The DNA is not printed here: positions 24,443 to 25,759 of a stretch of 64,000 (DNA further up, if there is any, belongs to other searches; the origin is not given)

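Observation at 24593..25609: Unusual effector architecture: N-terminal C4 zinc ribbon fused to an RES domain, with no adjacent Xre antitoxin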

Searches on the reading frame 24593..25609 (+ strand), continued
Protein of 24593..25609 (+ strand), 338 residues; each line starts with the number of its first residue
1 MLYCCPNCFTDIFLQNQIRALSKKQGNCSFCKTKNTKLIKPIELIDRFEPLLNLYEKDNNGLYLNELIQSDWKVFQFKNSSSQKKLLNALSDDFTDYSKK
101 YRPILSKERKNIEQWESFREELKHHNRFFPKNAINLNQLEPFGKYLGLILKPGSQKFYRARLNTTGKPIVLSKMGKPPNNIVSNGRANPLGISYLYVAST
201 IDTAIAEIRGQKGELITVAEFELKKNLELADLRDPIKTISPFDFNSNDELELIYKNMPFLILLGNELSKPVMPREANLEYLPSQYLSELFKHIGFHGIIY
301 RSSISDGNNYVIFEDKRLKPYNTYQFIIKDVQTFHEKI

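Call 41: search_dna_similar(query=window:24593-25609:+, collection=plasmids, mode=protein, max_rows=40, max_evalue=0.001)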
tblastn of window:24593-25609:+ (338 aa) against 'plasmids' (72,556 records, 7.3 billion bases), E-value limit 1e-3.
Records with a match: 323; places in all: 327; records where one place covers at least 80% of the query: 144.
Best place of each record, by identity: <60% 323.
By first word of the organism name: Escherichia 66; Klebsiella 47; Enterobacter 33; Citrobacter 33; Shigella 29; Salmonella 13; Rhizobium 9; Serratia 9; Bacillus 7; Agrobacterium 7; and 35 more.
By predicted mobility (MOB-suite, as given by PLSDB): conjugative 219; non-mobilizable 56; mobilizable 48.
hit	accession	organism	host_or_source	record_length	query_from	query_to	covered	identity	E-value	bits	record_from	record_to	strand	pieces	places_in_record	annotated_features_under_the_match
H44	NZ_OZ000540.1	Shinella sp. WSC3-e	-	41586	3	314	92%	38.4%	4e-68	238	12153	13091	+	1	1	RES family NAD+ phosphorylase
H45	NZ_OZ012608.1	Shinella sp. WSD5-1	-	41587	3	314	92%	38.4%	4e-68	238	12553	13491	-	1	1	RES family NAD+ phosphorylase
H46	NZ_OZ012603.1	Shinella sp. WSD5-1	-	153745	3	314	92%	38.4%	4e-68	238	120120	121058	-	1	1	RES family NAD+ phosphorylase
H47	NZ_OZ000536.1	Shinella sp. WSC3-e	-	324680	3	314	92%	38.4%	4e-68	238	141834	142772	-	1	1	RES family NAD+ phosphorylase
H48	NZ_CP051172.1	Ralstonia pseudosolanacearum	Whole organism,potato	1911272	4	333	98%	35.0%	5e-67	235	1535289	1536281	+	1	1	none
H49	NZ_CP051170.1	Ralstonia pseudosolanacearum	Whole organism,potato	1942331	4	333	98%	35.0%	5e-67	235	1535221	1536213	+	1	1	none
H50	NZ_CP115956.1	Ralstonia pseudosolanacearum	Solanum tuberosum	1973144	4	333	98%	35.0%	5e-67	235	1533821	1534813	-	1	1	none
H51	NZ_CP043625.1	Glutamicibacter sp. ZJUTW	cell culture,activated sludge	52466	3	314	92%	37.0%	1e-63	225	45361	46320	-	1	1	RES family NAD+ phosphorylase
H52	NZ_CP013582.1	Rhizobium phaseoli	Phaseolus vulgaris,Whole ...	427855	4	333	98%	34.8%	1e-63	225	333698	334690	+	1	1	RES family NAD+ phosphorylase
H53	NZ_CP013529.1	Rhizobium phaseoli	Phaseolus vulgaris,Whole ...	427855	4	333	98%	34.8%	1e-63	225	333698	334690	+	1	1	RES family NAD+ phosphorylase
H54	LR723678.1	arsenite-oxidising bacterium NT-25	moist arsenopyrite (FeAsS)-containing ...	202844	4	320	94%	36.3%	8e-67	234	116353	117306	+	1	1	RES domain-containing protein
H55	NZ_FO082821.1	Pseudorhizobium banfieldiae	-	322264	4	320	94%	36.3%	8e-67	234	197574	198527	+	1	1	RES family NAD+ phosphorylase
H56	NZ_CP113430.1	Bacillus cereus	cell culture,petroleum sludge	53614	1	320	95%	33.4%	1e-39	155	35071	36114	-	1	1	RES domain-containing protein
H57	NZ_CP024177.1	Moraxella osloensis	Homo sapiens,single cell,skin swab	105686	3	338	99%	30.5%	2e-44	169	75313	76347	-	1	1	RES family NAD+ phosphorylase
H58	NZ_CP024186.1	Moraxella osloensis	single cell,skin swab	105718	3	338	99%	30.5%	2e-44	169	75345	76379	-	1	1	RES family NAD+ phosphorylase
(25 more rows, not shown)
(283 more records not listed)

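Call 42: get_annotated_region(hit=H56, flank=5000)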
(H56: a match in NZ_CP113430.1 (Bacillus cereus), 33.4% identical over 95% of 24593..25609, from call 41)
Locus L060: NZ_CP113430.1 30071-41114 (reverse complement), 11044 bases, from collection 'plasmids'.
description: Bacillus cereus strain NW6 plasmid unnamed2, complete sequence
organism: Bacillus cereus (NCBI taxid 1396)
taxonomy: Bacteria; Bacillota; Bacilli; Bacillales; Bacillaceae; Bacillus; Bacillus cereus
host: -; source: cell culture,petroleum sludge; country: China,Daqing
typing (MOB-suite, as given by PLSDB): non-mobilizable
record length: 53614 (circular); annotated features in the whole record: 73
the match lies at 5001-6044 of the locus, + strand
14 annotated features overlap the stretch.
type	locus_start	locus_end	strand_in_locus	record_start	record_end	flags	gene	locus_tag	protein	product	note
CDS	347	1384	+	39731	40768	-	-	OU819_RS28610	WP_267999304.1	hypothetical protein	-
CDS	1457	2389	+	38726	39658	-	-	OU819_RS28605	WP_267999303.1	hypothetical protein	-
CDS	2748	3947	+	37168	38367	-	-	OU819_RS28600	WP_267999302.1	DUF3800 domain-containing protein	-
CDS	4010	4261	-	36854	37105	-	-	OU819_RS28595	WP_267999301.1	hypothetical protein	-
CDS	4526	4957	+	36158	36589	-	-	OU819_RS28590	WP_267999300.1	DUF3967 domain-containing protein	-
CDS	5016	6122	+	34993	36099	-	-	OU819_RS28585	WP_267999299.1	RES domain-containing protein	-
CDS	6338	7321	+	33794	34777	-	-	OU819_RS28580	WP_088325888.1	ParM/StbA family protein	GO:0030541 - plasmid partitioning [Evidence IEA]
CDS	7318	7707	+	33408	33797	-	-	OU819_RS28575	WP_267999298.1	hypothetical protein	-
CDS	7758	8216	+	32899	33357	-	-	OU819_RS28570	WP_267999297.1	hypothetical protein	-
CDS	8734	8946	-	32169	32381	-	-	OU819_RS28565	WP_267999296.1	DNA-binding protein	-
CDS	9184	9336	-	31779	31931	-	-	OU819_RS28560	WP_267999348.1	hypothetical protein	-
CDS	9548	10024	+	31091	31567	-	-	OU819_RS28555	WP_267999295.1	helix-turn-helix domain-containing protein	-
CDS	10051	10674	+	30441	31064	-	-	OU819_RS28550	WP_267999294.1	DUF4411 family protein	-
CDS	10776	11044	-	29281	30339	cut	-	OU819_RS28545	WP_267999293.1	N-acetylmuramoyl-L-alanine amidase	GO:0009253 - peptidoglycan catabolic process [Evidence IEA]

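Call 43: get_annotated_region(hit=H51, flank=5000)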
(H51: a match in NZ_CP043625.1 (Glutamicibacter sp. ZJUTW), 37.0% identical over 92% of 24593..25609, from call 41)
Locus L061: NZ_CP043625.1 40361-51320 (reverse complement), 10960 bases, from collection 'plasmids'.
description: Glutamicibacter sp. ZJUTW plasmid pQL1, complete sequence
organism: Glutamicibacter sp. ZJUTW (NCBI taxid 1155384)
taxonomy: Bacteria; Actinomycetota; Actinomycetes; Micrococcales; Micrococcaceae; Glutamicibacter; Glutamicibacter sp. ZJUTW
host: -; source: cell culture,activated sludge; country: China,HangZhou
typing (MOB-suite, as given by PLSDB): non-mobilizable
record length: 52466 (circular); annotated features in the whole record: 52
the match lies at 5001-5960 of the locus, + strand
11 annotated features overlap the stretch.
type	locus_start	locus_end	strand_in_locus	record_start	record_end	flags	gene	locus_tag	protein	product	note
CDS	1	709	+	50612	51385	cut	-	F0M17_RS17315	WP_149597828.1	ParA family protein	-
CDS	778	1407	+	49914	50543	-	-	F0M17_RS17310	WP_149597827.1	hypothetical protein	-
CDS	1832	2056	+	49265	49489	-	nrdH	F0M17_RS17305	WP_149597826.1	glutaredoxin-like protein NrdH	-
CDS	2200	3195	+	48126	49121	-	-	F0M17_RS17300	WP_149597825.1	DUF4192 family protein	-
CDS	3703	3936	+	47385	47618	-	-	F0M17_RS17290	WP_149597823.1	hypothetical protein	-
CDS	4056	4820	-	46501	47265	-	-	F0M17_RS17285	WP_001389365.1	IS6-like element IS6100 family transposase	-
CDS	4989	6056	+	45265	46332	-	-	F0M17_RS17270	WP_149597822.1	RES family NAD+ phosphorylase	-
CDS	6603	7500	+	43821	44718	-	-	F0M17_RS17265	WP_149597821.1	IS5 family transposase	-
CDS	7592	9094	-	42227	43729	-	-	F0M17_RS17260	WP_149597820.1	carboxylesterase family protein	-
CDS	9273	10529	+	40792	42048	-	-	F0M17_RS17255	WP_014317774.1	DDE-type integrase/transposase/recombinase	-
CDS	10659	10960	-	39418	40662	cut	-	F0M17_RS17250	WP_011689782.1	IS110-like element ISArsp3 family transposase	-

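Call 107: search_protein_families(library=padloc, alignment_id=A6, max_evalue=0.00001)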
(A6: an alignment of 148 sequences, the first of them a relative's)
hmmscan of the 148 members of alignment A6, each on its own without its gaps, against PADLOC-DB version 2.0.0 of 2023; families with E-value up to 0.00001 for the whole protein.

A. member 1, L034:233-652:- (139 aa): 0 families

B. families by the number of members that match (of 148 scanned): 503 families (the first 25 are shown)
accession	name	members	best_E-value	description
PDLC04134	mad2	8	1.4e-60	mads_2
PDLC03019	MTase_I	5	3.5e-21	Type I methyltransferase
PDLC03032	MTase_I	4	2e-45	Type I methyltransferase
PDLC03038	MTase_I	4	6.1e-19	Type I methyltransferase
PDLC03026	MTase_I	3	2.8e-169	Type I methyltransferase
PDLC03021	MTase_I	3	3.9e-143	Type I methyltransferase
PDLC02541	PglX|PglXI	3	3.7e-66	PglXI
PDLC03025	MTase_I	3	2.7e-62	Type I methyltransferase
PDLC03312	MTase_II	3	1.7e-51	Type II methyltransferase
PDLC03036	MTase_I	3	6.2e-39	Type I methyltransferase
PDLC03319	MTase_II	3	3.4e-35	Type II methyltransferase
PDLC03031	MTase_I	3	5.2e-34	Type I methyltransferase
PDLC03022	MTase_I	3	3.7e-30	Type I methyltransferase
PDLC03018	MTase_I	3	1.7e-29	Type I methyltransferase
PDLC03325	MTase_II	3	2.5e-28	Type II methyltransferase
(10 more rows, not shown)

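Call 108: search_protein_families(library=pfam, alignment_id=A6, max_evalue=0.00001)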
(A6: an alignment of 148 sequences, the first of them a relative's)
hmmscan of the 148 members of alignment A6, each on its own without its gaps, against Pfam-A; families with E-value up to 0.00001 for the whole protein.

A. member 1, L034:233-652:- (139 aa): 0 families

B. families by the number of members that match (of 148 scanned): 159 families (the first 25 are shown)
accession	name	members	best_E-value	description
PF13847.12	Methyltransf_31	4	2.2e-18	Methyltransferase domain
PF08241.18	Methyltransf_11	4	5.1e-18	Methyltransferase domain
PF02384.22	N6_Mtase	3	3.5e-63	N-6 DNA Methylase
PF04851.21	ResIII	3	2.7e-40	Type III restriction enzyme, res subunit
PF00528.27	BPD_transp_1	3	3.3e-22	Binding-protein-dependent transport system inner membrane component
PF13649.12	Methyltransf_25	3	8.9e-18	Methyltransferase domain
PF07669.17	Eco57I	3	3.3e-13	Eco57I restriction-modification methylase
PF13489.12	Methyltransf_23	3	3.6e-12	Methyltransferase domain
PF08242.18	Methyltransf_12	3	1.1e-11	Methyltransferase domain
PF00270.35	DEAD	3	2e-08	DEAD/DEAH box helicase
PF02086.21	MethyltransfD12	3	7.2e-07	D12 class N6 adenine-specific DNA methyltransferase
PF01432.26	Peptidase_M3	2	3e-158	Peptidase family M3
PF07992.20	Pyr_redox_2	2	5.9e-67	Pyridine nucleotide-disulphide oxidoreductase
PF04002.20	RadC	2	1.2e-40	RadC-like JAB domain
PF00005.33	ABC_tran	2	1.5e-38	ABC transporter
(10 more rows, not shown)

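Call 114: get_annotated_region(hit=H52, flank=4000)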
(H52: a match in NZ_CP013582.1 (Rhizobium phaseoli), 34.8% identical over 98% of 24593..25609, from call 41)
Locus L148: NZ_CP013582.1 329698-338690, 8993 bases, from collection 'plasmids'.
description: Rhizobium phaseoli strain N261 plasmid pRphaN261b, complete sequence
organism: Rhizobium phaseoli (NCBI taxid 396)
taxonomy: Bacteria; Pseudomonadota; Alphaproteobacteria; Hyphomicrobiales; Rhizobiaceae; Rhizobium; Rhizobium phaseoli
host: -; source: Phaseolus vulgaris,Whole organism,Legume-root nodule,legume-root nodule; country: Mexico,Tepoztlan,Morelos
typing (MOB-suite, as given by PLSDB): non-mobilizable
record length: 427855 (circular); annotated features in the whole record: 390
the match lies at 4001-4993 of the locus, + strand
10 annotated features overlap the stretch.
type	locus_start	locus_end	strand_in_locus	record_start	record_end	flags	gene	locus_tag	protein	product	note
CDS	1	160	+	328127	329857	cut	-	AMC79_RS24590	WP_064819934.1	hypothetical protein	-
CDS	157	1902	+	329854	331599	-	-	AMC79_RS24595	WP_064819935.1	hypothetical protein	-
CDS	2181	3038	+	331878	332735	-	-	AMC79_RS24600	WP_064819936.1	sce7726 family protein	-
CDS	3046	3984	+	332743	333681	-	-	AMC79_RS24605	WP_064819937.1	sce7725 family protein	-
CDS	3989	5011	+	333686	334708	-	-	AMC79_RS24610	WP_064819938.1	RES family NAD+ phosphorylase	-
CDS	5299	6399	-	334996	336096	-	-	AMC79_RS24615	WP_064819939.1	D-TA family PLP-dependent enzyme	-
CDS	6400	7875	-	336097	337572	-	-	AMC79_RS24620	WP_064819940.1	M81 family metallopeptidase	-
CDS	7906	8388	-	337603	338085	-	-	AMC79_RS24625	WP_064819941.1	hypothetical protein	-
CDS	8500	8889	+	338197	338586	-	-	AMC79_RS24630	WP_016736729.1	RidA family protein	-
CDS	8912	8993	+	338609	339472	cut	-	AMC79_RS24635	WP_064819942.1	MurR/RpiR family transcriptional regulator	GO:0006355 - regulation of DNA-templated transcription [Evidence IEA]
